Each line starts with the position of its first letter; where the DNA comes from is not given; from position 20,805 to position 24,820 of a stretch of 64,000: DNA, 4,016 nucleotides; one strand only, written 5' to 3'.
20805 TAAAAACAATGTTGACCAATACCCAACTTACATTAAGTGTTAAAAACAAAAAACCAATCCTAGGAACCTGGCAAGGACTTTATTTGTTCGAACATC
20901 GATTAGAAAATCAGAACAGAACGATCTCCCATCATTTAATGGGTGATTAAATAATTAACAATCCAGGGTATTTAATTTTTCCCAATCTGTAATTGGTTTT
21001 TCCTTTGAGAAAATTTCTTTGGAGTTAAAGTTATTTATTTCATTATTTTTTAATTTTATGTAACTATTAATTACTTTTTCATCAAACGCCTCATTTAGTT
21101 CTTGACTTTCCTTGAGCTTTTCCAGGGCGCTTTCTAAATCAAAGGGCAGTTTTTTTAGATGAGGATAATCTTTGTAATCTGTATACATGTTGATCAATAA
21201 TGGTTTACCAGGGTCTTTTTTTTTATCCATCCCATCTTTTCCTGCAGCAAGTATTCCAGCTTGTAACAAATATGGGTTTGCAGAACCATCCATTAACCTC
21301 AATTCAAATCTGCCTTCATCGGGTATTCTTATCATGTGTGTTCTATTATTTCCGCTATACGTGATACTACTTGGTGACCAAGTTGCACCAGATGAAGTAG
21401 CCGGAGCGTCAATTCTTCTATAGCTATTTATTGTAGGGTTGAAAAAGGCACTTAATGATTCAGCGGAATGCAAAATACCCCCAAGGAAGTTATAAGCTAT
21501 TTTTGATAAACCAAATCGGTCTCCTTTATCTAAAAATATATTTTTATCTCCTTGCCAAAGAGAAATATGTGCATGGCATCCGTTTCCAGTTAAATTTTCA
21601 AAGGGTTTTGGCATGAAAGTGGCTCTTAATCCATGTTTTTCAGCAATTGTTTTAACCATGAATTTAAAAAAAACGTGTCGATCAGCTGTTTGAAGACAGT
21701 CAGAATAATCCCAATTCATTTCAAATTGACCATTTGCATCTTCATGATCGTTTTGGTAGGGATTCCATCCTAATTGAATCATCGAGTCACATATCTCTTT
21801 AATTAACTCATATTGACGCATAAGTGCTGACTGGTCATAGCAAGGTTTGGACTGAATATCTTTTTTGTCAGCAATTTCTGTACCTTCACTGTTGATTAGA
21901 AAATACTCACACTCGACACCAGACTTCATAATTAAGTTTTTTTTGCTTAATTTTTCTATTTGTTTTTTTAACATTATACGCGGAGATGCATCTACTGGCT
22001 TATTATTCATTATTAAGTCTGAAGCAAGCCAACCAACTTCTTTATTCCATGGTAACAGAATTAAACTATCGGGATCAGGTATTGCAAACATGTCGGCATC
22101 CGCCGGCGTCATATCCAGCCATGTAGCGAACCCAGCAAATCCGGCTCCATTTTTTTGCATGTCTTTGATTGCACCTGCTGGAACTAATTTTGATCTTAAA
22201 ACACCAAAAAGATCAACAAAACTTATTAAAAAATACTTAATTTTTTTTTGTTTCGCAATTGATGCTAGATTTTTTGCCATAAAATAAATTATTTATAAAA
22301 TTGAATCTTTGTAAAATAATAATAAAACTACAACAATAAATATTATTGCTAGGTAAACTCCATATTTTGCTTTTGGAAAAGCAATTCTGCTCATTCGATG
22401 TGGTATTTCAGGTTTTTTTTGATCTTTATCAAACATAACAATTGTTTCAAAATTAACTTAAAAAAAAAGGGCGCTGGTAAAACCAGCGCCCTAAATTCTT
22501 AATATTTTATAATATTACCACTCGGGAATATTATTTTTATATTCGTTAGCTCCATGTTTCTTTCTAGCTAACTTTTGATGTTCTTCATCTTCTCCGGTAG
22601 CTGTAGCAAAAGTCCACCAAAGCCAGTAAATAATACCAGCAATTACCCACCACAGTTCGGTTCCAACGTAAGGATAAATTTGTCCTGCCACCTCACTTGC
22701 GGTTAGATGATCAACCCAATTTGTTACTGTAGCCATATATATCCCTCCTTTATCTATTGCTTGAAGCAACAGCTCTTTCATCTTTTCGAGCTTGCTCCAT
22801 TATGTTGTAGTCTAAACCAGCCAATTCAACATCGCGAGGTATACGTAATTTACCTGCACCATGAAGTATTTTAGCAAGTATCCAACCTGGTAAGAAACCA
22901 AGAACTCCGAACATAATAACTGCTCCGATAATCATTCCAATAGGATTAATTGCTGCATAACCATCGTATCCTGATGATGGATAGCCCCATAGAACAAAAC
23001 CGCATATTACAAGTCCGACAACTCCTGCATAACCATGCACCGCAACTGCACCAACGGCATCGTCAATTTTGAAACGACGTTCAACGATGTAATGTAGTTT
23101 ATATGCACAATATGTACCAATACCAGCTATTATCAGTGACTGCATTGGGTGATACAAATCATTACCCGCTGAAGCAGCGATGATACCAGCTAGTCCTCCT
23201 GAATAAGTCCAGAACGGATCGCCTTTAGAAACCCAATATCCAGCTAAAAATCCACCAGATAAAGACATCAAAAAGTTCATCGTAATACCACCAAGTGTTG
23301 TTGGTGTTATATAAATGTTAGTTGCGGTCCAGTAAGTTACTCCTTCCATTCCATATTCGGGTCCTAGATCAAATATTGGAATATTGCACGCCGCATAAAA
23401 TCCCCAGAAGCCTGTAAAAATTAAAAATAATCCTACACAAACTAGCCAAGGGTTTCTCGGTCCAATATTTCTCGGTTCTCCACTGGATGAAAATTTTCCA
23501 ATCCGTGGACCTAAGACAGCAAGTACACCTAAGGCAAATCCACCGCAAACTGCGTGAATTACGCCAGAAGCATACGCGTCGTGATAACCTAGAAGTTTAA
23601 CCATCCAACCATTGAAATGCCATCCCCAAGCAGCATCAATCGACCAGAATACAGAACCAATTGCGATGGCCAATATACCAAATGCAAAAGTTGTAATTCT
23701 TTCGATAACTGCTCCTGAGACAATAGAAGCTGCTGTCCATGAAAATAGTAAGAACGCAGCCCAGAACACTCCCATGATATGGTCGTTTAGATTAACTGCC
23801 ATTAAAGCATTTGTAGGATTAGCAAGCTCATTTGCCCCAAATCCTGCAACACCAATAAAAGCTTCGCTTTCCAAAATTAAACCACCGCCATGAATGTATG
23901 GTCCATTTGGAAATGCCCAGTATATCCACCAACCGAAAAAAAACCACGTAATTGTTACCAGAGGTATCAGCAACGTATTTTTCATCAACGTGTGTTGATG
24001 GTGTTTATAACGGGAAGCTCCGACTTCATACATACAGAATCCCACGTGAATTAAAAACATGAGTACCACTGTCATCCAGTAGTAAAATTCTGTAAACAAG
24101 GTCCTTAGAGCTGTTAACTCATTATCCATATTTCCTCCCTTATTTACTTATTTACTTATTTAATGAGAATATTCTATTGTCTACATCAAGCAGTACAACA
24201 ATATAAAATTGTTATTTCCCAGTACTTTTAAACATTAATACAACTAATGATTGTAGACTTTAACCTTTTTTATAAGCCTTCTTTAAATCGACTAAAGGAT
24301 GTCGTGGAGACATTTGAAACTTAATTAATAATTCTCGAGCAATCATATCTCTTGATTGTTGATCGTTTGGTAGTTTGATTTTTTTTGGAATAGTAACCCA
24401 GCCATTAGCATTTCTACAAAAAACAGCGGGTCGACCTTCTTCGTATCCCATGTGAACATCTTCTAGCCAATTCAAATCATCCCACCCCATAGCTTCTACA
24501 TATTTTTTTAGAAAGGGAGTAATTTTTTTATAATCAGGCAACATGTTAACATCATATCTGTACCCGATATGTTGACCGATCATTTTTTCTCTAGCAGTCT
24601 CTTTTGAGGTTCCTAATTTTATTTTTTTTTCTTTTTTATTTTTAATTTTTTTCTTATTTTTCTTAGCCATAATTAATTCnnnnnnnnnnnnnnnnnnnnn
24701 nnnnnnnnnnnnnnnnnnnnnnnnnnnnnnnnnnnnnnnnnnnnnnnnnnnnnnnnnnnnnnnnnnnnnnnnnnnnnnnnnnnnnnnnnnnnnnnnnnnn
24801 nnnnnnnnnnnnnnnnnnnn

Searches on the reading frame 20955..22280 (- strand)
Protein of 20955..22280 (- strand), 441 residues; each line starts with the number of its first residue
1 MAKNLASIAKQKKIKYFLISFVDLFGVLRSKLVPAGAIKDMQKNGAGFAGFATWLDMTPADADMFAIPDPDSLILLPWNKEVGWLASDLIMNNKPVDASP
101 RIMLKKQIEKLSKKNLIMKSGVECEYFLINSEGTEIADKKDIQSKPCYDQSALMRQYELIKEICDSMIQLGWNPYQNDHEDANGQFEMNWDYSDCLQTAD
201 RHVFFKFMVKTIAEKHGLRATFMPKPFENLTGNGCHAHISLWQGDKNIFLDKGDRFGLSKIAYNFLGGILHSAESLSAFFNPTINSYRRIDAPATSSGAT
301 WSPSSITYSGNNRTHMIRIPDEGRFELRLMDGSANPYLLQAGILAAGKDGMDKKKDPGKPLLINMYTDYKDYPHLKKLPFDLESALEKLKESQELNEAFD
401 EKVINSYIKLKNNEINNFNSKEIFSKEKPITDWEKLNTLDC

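Call 5: search_protein_families(library=pfam, proteins=[window:20955-22280:-], max_evalue=0.01)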
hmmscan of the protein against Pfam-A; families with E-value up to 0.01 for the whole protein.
window:20955-22280:- (441 aa): 2 families
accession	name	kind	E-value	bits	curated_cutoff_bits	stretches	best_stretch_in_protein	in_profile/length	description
PF00120.29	Gln-synt_C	-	2.2e-91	306.9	24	1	98-420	2-334/344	Glutamine synthetase, catalytic domain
PF03951.24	Gln-synt_N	-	3.8e-06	26.9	33.4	1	14-82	2-71/82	Glutamine synthetase, beta-Grasp domain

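Call 6: search_protein_families(library=ncbifam, proteins=[window:20955-22280:-], max_evalue=0.001)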
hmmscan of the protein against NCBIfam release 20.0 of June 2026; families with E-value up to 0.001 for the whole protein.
window:20955-22280:- (441 aa): 5 families
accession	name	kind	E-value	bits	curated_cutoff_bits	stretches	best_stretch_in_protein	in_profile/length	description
TIGR03105.1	gln_synth_III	equivalog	1.3e-183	610.4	469.6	1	6-421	2-424/435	type III glutamate--ammonia ligase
TIGR00653.1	GlnA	equivalog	6.6e-86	288.8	429.15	1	6-421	4-451/462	type I glutamate--ammonia ligase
NF045547.1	GGputSyn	equivalog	2.7e-73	247.2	650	1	4-421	4-433/438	gamma-glutamylputrescine synthetase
NF007006.0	PRK09469.1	equivalog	1.2e-42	146.1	845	1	158-419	191-455/469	glutamate--ammonia ligase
NF041605.1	gln_syn_GlnII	equivalog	0.00053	19.2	500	0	159-240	149-231/333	glutamine synthetase GlnII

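Call 29: search_solved_structures(query=window:20955-22280:-, max_evalue=1e-10)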
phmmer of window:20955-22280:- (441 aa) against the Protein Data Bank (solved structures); distinct sequences matched with E-value up to 1e-10: 37.
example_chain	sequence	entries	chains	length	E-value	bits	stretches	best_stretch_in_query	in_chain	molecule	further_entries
7cql_A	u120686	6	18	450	3.3e-166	556.3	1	4-441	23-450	Type III glutamate--ammonia ligase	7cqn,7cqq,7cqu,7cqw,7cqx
9qur_A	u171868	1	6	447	4.7e-97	328.4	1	11-414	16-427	Glutamate--methylamine ligase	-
8oow_A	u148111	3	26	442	1.6e-59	204.7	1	7-411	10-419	Glutamine synthetase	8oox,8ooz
8s59_O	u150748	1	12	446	1.7e-59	204.6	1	7-418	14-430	Glutamine synthetase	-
8tfb_A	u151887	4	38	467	2.1e-59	204.3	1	7-418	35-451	Glutamine synthetase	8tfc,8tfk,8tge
8ool_A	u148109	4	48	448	5e-59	203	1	8-421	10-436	Glutamine synthetase from Methanothermococcus thermolithotrophicus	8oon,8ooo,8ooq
8ufj_A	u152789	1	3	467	2.4e-58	200.8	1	7-418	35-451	Glutamine synthetase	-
7tdp_A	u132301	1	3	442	3.5e-58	200.3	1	4-418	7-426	Glutamine synthetase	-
7tfa_B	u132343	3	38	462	4.1e-58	200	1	4-418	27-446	Glutamine synthetase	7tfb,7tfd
7tf6_A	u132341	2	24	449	1e-57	198.8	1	4-418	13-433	Glutamine synthetase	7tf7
9y4a_A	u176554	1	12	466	1.2e-57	198.6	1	5-418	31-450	Glutamine synthetase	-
7tdv_A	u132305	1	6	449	2.9e-57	197.2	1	6-418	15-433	Glutamine synthetase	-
7ten_A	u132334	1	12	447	7.3e-56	192.6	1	7-419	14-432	Glutamine synthetase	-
7tf9_A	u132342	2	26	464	8.4e-56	192.4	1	7-419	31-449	Glutamine synthetase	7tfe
4lnf_A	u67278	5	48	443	7.2e-55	189.3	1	4-420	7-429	Glutamine synthetase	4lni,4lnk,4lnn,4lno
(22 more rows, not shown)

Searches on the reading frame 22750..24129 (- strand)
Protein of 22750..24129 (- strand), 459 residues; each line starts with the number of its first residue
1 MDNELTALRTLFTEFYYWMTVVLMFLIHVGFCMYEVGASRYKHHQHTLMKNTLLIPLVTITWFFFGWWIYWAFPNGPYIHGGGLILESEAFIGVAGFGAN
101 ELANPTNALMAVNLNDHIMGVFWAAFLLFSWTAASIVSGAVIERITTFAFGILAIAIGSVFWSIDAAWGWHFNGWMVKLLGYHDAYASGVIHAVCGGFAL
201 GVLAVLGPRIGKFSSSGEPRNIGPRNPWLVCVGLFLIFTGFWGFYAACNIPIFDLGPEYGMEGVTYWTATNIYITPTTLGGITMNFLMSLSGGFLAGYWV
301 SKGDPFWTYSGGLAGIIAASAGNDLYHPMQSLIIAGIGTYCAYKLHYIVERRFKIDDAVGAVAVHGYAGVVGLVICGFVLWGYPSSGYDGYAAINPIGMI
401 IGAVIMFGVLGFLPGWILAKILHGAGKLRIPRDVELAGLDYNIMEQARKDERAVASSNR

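Call 76: search_protein_families(library=ncbifam, proteins=[window:22750-24129:-], max_evalue=1e-10)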
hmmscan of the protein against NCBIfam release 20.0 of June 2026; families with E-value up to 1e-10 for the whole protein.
window:22750-24129:- (459 aa): 2 families
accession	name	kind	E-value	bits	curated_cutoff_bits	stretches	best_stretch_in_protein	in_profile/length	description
TIGR00836.1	amt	subfamily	2e-49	168.6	343.3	1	16-445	4-402/406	ammonium transporter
TIGR03644.1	marine_trans_1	hypoth_equivalog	4.8e-36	124.4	514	1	13-441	4-393/404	probable ammonium transporter, marine subtype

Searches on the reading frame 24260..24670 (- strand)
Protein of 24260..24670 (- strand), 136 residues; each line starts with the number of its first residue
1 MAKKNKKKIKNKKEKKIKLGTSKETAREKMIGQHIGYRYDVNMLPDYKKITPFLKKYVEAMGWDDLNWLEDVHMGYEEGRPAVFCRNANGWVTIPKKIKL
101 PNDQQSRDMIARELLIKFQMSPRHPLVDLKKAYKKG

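Call 5: search_protein_families(library=pfam, proteins=[window:24260-24670:-], max_evalue=0.01)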
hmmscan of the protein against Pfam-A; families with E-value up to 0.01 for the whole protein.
window:24260-24670:- (136 aa): 0 families

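Call 6: search_protein_families(library=ncbifam, proteins=[window:24260-24670:-], max_evalue=0.001)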
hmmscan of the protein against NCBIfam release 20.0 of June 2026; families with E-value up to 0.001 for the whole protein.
window:24260-24670:- (136 aa): 0 families

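Call 27: search_protein_families(library=ncbifam, proteins=[window:24260-24670:-], max_evalue=0.001)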
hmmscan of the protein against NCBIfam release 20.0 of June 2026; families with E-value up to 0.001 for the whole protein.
window:24260-24670:- (136 aa): 0 families

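Call 78: search_protein_families(library=pfam, proteins=[window:24260-24670:-], max_evalue=10)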
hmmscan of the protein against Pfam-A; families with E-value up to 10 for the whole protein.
window:24260-24670:- (136 aa): 0 families
